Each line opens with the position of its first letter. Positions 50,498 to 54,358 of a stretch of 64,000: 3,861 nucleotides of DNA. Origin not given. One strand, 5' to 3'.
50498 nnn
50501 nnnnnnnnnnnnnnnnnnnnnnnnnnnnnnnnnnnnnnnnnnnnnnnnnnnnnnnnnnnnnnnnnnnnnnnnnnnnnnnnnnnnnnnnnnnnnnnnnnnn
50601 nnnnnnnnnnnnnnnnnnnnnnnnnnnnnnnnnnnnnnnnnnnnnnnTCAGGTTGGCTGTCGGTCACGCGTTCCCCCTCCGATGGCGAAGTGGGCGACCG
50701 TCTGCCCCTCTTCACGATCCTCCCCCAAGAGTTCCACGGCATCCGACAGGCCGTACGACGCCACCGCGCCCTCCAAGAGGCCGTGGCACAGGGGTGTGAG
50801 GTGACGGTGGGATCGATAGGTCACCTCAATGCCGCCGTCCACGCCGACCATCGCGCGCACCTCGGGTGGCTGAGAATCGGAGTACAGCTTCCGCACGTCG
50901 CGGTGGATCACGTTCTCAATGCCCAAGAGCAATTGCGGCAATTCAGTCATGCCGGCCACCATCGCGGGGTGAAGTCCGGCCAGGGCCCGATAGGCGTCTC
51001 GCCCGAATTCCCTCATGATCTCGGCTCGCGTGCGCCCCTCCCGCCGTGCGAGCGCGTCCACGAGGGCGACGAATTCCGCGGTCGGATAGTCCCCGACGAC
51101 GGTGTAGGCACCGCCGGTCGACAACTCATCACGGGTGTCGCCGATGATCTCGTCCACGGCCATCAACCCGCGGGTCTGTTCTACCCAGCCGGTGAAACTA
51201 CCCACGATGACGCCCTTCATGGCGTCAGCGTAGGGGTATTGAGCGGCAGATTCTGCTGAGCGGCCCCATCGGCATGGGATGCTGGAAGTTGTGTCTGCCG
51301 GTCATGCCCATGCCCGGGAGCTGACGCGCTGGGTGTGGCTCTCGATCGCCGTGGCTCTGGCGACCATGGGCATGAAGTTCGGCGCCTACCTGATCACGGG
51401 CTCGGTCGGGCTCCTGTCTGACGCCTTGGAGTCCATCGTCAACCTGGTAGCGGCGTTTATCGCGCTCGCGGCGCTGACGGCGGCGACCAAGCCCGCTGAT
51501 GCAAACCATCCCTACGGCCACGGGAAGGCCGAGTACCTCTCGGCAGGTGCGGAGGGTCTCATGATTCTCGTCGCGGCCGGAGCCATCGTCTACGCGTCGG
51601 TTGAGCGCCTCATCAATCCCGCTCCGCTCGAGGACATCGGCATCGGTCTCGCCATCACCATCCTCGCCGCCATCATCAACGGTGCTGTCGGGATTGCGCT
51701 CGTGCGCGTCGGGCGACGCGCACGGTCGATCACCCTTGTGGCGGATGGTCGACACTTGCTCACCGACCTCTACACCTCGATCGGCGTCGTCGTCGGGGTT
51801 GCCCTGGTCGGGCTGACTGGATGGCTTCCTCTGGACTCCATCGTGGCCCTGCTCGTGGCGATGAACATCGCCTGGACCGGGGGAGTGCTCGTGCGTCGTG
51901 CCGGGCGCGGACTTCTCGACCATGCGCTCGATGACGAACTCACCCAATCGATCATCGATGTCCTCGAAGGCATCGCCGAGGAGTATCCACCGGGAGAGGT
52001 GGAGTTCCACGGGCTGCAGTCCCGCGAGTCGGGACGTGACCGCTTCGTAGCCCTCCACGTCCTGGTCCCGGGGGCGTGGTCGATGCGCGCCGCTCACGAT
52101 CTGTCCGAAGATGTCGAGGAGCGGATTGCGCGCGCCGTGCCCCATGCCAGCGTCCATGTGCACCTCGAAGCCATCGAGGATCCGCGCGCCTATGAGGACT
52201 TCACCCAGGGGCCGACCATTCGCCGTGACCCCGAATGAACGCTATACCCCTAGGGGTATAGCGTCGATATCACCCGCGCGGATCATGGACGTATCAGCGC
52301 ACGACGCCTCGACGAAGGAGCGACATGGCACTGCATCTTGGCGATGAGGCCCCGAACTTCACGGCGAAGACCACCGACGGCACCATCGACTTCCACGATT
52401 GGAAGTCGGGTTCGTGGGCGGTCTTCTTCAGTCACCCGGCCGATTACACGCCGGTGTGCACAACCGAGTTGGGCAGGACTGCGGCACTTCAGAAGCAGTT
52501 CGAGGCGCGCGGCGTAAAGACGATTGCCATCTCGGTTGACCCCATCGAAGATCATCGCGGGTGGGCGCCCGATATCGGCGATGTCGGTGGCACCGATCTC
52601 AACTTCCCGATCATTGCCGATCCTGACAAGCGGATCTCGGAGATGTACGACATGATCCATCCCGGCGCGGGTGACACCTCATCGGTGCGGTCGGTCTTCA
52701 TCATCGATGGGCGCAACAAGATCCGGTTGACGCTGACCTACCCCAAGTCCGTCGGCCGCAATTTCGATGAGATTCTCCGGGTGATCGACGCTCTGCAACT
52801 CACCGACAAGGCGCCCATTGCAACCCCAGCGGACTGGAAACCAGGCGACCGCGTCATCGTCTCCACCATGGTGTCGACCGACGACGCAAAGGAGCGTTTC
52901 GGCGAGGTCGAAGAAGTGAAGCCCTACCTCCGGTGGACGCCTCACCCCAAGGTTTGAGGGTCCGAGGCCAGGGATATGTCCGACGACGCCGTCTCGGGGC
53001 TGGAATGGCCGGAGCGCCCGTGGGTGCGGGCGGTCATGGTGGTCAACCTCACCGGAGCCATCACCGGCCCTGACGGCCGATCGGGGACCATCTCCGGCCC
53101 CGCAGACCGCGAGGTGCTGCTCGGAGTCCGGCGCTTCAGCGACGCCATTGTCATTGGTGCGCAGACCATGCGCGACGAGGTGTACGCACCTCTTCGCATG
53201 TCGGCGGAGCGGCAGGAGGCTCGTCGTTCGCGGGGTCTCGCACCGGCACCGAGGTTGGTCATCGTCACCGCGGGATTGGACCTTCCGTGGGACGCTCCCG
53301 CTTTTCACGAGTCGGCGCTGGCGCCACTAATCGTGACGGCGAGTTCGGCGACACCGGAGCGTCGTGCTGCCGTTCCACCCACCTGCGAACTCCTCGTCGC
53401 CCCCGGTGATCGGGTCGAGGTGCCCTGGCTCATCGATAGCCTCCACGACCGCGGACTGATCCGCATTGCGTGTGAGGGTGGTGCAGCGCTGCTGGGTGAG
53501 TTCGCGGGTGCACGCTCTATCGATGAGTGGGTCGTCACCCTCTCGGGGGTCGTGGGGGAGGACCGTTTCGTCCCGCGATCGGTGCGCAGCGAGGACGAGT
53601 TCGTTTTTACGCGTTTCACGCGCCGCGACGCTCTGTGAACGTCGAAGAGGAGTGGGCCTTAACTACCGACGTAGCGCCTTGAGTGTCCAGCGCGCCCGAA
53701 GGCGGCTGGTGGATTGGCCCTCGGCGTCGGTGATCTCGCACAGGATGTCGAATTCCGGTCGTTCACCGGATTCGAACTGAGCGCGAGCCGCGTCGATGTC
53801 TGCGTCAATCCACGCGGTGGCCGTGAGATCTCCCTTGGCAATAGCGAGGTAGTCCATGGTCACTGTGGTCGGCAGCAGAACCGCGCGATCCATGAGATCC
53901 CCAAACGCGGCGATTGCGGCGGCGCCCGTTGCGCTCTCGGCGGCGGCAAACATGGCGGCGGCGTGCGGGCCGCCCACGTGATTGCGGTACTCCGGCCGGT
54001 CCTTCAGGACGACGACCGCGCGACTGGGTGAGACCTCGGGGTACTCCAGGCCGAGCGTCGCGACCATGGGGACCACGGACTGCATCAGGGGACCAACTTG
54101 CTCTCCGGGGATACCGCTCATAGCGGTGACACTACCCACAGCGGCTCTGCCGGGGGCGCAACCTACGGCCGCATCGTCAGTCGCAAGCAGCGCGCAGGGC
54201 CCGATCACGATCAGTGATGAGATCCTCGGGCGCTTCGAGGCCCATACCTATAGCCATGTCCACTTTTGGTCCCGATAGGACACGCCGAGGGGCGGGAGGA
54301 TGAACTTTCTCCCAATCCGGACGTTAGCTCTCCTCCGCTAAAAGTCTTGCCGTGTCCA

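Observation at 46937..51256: H-NOX heme sensor in an actinobacterium, operonic with a PAS-GGDEF*-EAL phosphodiesterase and a CHASE-like diguanylate cyclase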

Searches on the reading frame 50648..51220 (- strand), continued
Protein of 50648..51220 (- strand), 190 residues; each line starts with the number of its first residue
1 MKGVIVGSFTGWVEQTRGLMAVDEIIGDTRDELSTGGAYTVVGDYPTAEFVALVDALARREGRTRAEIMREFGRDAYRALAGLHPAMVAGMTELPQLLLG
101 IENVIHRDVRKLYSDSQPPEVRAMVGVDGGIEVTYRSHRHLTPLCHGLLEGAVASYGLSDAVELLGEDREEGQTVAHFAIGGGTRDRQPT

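Call 32: fold_search(model_id=the predicted structure, library=pdb)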
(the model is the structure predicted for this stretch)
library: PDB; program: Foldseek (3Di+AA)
matches with E <= 10: 1556; with E <= 0.001: 46
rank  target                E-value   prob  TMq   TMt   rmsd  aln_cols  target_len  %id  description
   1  6bdd                  3.5e-12  1.00  0.79  0.81   3.0       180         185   27  Crystal structure of Fe(II) unliganded H-NOX protein from K. algicida (released 2018-05-30)
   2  6bde                  5.7e-12  1.00  0.79  0.81   3.0       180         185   27  Crystal structure of Fe(II) unliganded H-NOX protein mutant A71G from K. algicida (released 2018-05-30)
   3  6cww_A                3.0e-11  1.00  0.84  0.87   2.2       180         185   23  Cs H-NOX mutant with unnatural amino acid 4-cyano-L-phenylalanine at site 5 (released 2018-05-16)
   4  3nvr_B                3.0e-11  1.00  0.78  0.83   2.8       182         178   21  Modulating Heme Redox Potential Through Protein-Induced Porphyrin Distortion (released 2010-09-08)
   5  3sj5_B                3.3e-11  1.00  0.84  0.87   2.3       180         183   23  I5F Mutant Structure of T. Tengcongensis H-NOX (released 2011-07-20)
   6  3eee_A                3.5e-11  1.00  0.81  0.82   2.7       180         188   23  Probing the function of heme distortion in the H-NOX family (released 2008-11-25)
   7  3nvr_A                3.7e-11  1.00  0.79  0.82   2.8       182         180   21  Modulating Heme Redox Potential Through Protein-Induced Porphyrin Distortion (released 2010-09-08)
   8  4u9b                  4.4e-11  1.00  0.77  0.81   3.1       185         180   22  Crystal structure of an H-NOX protein from S. oneidensis in the Fe(II)NO ligation state (released 2014-10-01)
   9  4u99_A                4.4e-11  1.00  0.78  0.79   3.2       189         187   22  Crystal structure of an H-NOX protein from S. oneidensis in the Fe(II) ligation state, Q154A/Q155A/K156A mutant (released 2014-10-01)
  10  1u4h_A                4.7e-11  1.00  0.81  0.82   2.7       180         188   24  Crystal structure of an oxygen binding H-NOX domain related to soluble guanylate cyclases (oxygen complex) (released 2004-08-31)
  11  3tf0_A                5.2e-11  1.00  0.79  0.80   2.7       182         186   22  Crystal structure of an H-NOX protein from T. tengcongensis (released 2011-11-09)
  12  4it2_A                7.7e-11  1.00  0.83  0.85   2.4       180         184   24  Mn(III)-PPIX bound Tt H-NOX (released 2013-02-27)
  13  3sj5_A                8.1e-11  1.00  0.82  0.84   2.3       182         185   21  I5F Mutant Structure of T. Tengcongensis H-NOX (released 2011-07-20)
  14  4fdk_A                1.1e-10  1.00  0.80  0.81   2.8       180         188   24  F78L Tt H-NOX (released 2013-08-28)
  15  1u56_B                1.2e-10  1.00  0.79  0.82   2.7       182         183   22  Crystal structure of an oxygen binding H-NOX domain related to soluble guanylate cyclases (Water-ligated, ferric form) (released 2004-08-31)
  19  4u99_B                2.0e-10  1.00  0.78  0.79   3.3       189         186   22  Crystal structure of an H-NOX protein from S. oneidensis in the Fe(II) ligation state, Q154A/Q155A/K156A mutant (released 2014-10-01)
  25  6ocv_MODEL_1_A        2.5e-09  1.00  0.74  0.74   4.2       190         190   25  Solution structure of the H-NOX protein from Shewanella woodyi in the Fe(II)CO ligation state (released 2020-05-06)
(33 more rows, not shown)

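Call 38: find_encoding_contigs(protein=P0003, flank=7000, max_places=2)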
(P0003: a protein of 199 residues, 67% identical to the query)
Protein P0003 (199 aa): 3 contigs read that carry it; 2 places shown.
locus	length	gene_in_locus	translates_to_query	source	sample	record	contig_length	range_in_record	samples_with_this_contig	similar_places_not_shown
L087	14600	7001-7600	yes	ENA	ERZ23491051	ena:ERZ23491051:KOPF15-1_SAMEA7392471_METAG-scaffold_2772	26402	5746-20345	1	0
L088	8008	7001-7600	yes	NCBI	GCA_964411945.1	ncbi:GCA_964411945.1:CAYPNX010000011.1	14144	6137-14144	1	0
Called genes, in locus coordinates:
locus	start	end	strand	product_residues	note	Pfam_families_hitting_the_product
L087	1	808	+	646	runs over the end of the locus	PF01926:MMR_HSR1, PF02421:FeoB_N, PF07670:Gate, PF07664:FeoB_C, PF07670:Gate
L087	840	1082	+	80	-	-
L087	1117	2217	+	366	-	PF01594:AI-2E_transport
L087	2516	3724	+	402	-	PF01053:Cys_Met_Meta_PP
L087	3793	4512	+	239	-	PF14539:DUF4442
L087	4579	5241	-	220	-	PF01872:RibD_C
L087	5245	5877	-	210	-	PF00578:AhpC-TSA, PF08534:Redoxin, PF10417:1-cysPrx_C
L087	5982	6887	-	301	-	PF01545:Cation_efflux, PF16916:ZT_dimer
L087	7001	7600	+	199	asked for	PF07700:HNOB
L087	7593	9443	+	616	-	PF00989:PAS (weak), PF13188:PAS_8 (weak), PF08448:PAS_4, PF13426:PAS_9, PF00990:GGDEF, PF00563:EAL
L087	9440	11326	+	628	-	PF03924:CHASE, PF00990:GGDEF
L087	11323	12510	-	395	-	PF01594:AI-2E_transport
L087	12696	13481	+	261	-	PF00561:Abhydrolase_1, PF12146:Hydrolase_4, PF12697:Abhydrolase_6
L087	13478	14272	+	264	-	PF04240:Caroten_synth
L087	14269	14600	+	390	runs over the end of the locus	PF13506:Glyco_transf_21 (weak), PF00535:Glycos_transf_2, PF13641:Glyco_tranf_2_3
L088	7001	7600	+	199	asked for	PF07700:HNOB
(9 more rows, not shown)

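Call 39: find_encoding_contigs(protein=P0006, flank=7000, max_places=2)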
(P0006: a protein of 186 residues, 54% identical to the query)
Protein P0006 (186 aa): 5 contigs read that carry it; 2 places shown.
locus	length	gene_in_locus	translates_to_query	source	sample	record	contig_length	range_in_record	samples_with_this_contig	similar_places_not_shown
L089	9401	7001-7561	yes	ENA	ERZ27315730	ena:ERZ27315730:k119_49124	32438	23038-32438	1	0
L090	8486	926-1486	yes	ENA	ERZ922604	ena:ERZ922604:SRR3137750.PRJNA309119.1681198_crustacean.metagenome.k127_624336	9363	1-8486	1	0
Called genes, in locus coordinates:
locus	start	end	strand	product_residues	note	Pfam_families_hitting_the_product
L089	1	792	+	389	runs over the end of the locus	PF00149:Metallophos, PF12850:Metallophos_2 (faint), PF12320:SbcD_C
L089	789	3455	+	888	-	PF13476:AAA_23, PF13514:AAA_27 (weak), PF13555:AAA_29 (weak), PF13558:SbcC_Walker_B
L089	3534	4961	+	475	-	PF00083:Sugar_tr, PF07690:MFS_1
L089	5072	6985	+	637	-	PF00535:Glycos_transf_2, PF13641:Glyco_tranf_2_3, PF13506:Glyco_transf_21, PF13632:Glyco_trans_2_3, PF03552:Cellulose_synt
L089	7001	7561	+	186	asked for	PF07700:HNOB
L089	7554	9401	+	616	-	?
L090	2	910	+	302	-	?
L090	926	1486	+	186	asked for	PF07700:HNOB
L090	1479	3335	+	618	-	PF13426:PAS_9 (weak), PF00990:GGDEF, PF00563:EAL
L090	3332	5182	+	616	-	PF03924:CHASE, PF00990:GGDEF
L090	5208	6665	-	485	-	PF00171:Aldedh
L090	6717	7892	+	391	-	PF02771:Acyl-CoA_dh_N, PF02770:Acyl-CoA_dh_M, PF00441:Acyl-CoA_dh_1, PF08028:Acyl-CoA_dh_2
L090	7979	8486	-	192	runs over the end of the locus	PF12804:NTP_transf_3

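Call 40: find_encoding_contigs(protein=P0018, flank=7000, max_places=2)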
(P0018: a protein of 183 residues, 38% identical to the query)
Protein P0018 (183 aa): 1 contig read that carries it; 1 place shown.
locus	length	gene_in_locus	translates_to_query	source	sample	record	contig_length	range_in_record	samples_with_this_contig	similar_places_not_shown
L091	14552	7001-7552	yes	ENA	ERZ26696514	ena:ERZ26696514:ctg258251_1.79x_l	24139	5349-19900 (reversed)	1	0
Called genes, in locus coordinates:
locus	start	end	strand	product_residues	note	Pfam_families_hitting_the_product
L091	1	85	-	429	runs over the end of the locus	PF02844:GARS_N, PF01071:GARS_A, PF02222:ATP-grasp (weak), PF02843:GARS_C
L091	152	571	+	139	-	-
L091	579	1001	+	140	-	-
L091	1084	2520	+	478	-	PF13742:tRNA_anti_2, PF01336:tRNA_anti-codon (weak), PF02601:Exonuc_VII_L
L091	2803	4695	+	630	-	PF00990:GGDEF, PF00563:EAL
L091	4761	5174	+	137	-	PF00196:GerE, PF08281:Sigma70_r4_2, PF13384:HTH_23 (faint), PF13936:HTH_38 (weak)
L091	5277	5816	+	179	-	PF13858:DUF4199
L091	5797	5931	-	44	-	-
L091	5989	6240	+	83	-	-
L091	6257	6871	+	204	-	PF02798:GST_N, PF13409:GST_N_2, PF13417:GST_N_3, PF00043:GST_C (weak)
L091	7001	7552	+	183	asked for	PF07700:HNOB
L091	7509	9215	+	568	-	PF00989:PAS, PF13188:PAS_8 (weak), PF08448:PAS_4 (weak), PF13426:PAS_9, PF02518:HATPase_c, PF00072:Response_reg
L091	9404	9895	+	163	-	PF14352:DUF4402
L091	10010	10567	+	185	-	PF14352:DUF4402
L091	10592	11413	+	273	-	-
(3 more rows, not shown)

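Call 42: search_protein_representatives(protein=window:50648-51220:-)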
Query: 190 residues. Proteins with E-value up to 0.001 (for the whole library): 1084; up to 1e-10: 426; up to 1e-30: 4. The best 150 are listed.
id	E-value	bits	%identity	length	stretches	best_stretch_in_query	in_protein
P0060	4.2e-48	180.1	52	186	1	1-180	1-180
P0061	2.4e-40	154.9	48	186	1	1-182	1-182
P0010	7.6e-35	136.9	68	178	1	1-103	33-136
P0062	1.2e-33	133.1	45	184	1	1-160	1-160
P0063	1.1e-24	103.8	40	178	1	1-159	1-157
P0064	3.7e-24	102.1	42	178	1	1-167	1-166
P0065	5.7e-24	101.5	37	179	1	1-163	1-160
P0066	4.2e-23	98.7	40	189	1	1-178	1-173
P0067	4.5e-23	98.6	39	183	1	1-167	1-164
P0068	1.2e-22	97.1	37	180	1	1-165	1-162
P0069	2.3e-22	96.2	39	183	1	1-159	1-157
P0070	2.9e-22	95.9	37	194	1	3-161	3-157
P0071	5.1e-22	95.1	38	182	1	1-168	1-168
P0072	9.1e-22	94.3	35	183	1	1-178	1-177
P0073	9.2e-22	94.3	37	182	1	1-150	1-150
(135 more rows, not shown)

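Call 43: find_encoding_contigs(protein=P0062, flank=7000, max_places=2)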
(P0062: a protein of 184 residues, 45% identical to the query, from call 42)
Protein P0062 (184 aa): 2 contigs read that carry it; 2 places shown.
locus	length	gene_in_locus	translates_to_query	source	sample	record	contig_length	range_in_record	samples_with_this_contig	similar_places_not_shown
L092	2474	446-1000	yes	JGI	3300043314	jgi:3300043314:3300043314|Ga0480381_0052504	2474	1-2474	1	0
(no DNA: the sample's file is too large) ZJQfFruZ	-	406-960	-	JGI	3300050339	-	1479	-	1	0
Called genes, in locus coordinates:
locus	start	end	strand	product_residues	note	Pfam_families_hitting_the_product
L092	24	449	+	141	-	PF00689:Cation_ATPase_C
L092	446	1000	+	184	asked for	PF07700:HNOB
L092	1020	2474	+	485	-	?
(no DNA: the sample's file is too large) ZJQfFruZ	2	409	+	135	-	?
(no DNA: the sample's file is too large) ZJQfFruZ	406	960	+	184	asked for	PF07700:HNOB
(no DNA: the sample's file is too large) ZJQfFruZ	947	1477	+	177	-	?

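Call 44: find_encoding_contigs(protein=P0061, flank=7000, max_places=2)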
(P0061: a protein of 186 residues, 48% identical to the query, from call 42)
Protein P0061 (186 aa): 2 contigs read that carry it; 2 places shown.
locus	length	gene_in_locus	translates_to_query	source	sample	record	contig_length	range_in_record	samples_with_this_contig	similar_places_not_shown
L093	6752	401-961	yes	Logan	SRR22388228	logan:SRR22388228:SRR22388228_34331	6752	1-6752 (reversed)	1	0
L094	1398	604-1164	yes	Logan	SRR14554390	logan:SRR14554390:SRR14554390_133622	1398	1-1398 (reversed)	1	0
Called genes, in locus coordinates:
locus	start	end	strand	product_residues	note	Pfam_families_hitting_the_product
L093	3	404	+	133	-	?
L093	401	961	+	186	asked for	PF07700:HNOB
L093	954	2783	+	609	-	PF13188:PAS_8 (faint), PF13426:PAS_9 (faint), PF00990:GGDEF, PF00563:EAL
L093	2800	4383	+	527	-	PF07690:MFS_1, PF00083:Sugar_tr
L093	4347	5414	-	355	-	PF07690:MFS_1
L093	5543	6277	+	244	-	PF01411:tRNA-synt_2c, PF07973:tRNA_SAD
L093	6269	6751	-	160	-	?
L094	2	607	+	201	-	?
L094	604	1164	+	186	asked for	PF07700:HNOB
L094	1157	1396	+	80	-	?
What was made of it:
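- L093 lacks the CHASE cyclase, and an MFS gene follows its PDE (call 44).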

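Call 76: search_protein_families(library=pfam, proteins=[L012:6540-7200:+, L054:6546-7100:+, L016:6549-7200:+], max_evalue=10)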
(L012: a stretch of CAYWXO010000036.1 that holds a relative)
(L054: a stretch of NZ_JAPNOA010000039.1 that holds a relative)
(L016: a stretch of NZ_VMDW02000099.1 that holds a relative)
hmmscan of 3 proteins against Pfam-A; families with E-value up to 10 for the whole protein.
L012:6540-7200:+ (220 aa): 14 families
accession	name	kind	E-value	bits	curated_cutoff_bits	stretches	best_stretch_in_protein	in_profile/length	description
PF00512.31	HisKA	-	2.2e-22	79.3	26.9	1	92-157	1-66/66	His Kinase A (phospho-acceptor) domain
PF01465.25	GRIP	-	0.0037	17.5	24.4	1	135-158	20-43/44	GRIP domain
PF08696.17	Dna2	-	0.02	15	22.4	1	17-120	110-203/204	DNA replication factor Dna2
PF24423.1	OVT1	-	0.058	14.2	30.9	1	37-104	11-76/100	Major antigen, helical domain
PF24715.1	YxiF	-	0.062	13.8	25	1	62-161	17-115/140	YxiF protein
PF04632.18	FUSC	-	0.15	11.1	30.9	1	11-107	208-316/660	Fusaric acid resistance protein family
PF07916.16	TraG_N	-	0.2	11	36.1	1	49-122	229-302/462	TraG-like protein, N-terminal region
PF19745.5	FUT8_N_cat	-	0.29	10.3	27.6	1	15-178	38-199/499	Alpha-(1,6)-fucosyltransferase N- and catalytic domains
PF03938.19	OmpH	-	0.46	11.1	32.4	1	16-106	18-102/141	Outer membrane protein (OmpH-like)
PF10392.15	COG5_N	-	0.56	10.9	31.2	1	29-95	31-94/132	Conserved oligomeric Golgi complex subunit 5, N-terminal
PF13863.11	DUF4200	-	0.68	10.7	29.7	1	12-96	15-99/119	Domain of unknown function (DUF4200)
PF02601.20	Exonuc_VII_L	-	1.8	8.4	35.9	1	12-88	164-246/315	Exonuclease VII, large subunit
PF07851.19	TMEM120A-B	-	1.8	8.2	29.8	1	31-133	5-99/324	TMEM120A/B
PF23134.2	TRIP4_3rd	-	2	9.3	27.7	1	65-96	15-46/54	TRIP4, third domain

L054:6546-7100:+ (185 aa): 1 family
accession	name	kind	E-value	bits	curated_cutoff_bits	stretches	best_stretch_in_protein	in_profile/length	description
PF08447.18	PAS_3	-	2.6e-08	34.4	25.6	1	86-168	20-89/89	PAS fold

L016:6549-7200:+ (217 aa): 3 families
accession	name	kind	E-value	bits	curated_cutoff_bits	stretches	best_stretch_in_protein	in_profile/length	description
PF00512.31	HisKA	-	6.5e-21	74.6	26.9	1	71-136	1-66/66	His Kinase A (phospho-acceptor) domain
PF02518.31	HATPase_c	-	4.2e-05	24.4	26.4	1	182-212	1-32/111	Histidine kinase-, DNA gyrase B-, and HSP90-like ATPase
PF22357.2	AF1548-like_C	-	0.055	14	23.9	1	112-130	12-30/56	AF1548-like, C-terminal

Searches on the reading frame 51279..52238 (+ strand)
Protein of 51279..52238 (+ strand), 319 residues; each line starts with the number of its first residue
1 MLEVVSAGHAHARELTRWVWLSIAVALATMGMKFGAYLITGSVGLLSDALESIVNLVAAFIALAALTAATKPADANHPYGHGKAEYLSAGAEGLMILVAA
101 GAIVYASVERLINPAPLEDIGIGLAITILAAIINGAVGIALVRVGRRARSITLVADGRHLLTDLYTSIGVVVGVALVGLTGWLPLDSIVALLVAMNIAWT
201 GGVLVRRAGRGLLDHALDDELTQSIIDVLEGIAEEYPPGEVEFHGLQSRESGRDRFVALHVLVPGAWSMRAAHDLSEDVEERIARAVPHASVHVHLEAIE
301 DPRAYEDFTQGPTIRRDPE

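Call 3: search_protein_families(library=pfam, proteins=[window:51279-52238:+], max_evalue=0.01)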
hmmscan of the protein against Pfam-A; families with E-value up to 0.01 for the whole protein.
window:51279-52238:+ (319 aa): 2 families
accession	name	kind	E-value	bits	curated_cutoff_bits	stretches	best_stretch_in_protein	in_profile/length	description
PF01545.26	Cation_efflux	-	6.1e-43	147.4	26.6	1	19-213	1-198/198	Cation efflux family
PF16916.11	ZT_dimer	-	3.3e-16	59.5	26.7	1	226-297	6-76/78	Dimerisation domain of Zinc Transporter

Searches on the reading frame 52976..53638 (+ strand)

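Call 54: search_protein_families(library=pfam, proteins=[window:52976-53638:+], max_evalue=0.0001)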
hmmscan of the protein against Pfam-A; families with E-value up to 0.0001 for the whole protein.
window:52976-53638:+ (220 aa): 1 family
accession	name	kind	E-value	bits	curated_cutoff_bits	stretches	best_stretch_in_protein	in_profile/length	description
PF01872.23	RibD_C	-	1.3e-20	74.5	24.1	1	15-190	1-161/197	RibD C-terminal domain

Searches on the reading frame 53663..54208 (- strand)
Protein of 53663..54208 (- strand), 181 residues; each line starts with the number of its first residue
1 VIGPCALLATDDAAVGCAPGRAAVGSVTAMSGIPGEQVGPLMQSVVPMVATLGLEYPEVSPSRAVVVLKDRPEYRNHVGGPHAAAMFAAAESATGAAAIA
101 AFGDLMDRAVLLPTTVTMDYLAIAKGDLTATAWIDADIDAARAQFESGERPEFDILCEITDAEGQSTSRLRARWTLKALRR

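Call 54: search_protein_families(library=pfam, proteins=[window:53663-54208:-], max_evalue=0.0001)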
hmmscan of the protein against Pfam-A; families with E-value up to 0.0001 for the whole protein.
window:53663-54208:- (181 aa): 1 family
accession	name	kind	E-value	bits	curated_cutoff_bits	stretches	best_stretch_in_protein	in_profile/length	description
PF14539.12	DUF4442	-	7.1e-25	88.2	25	1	41-175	8-131/132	Domain of unknown function (DUF4442)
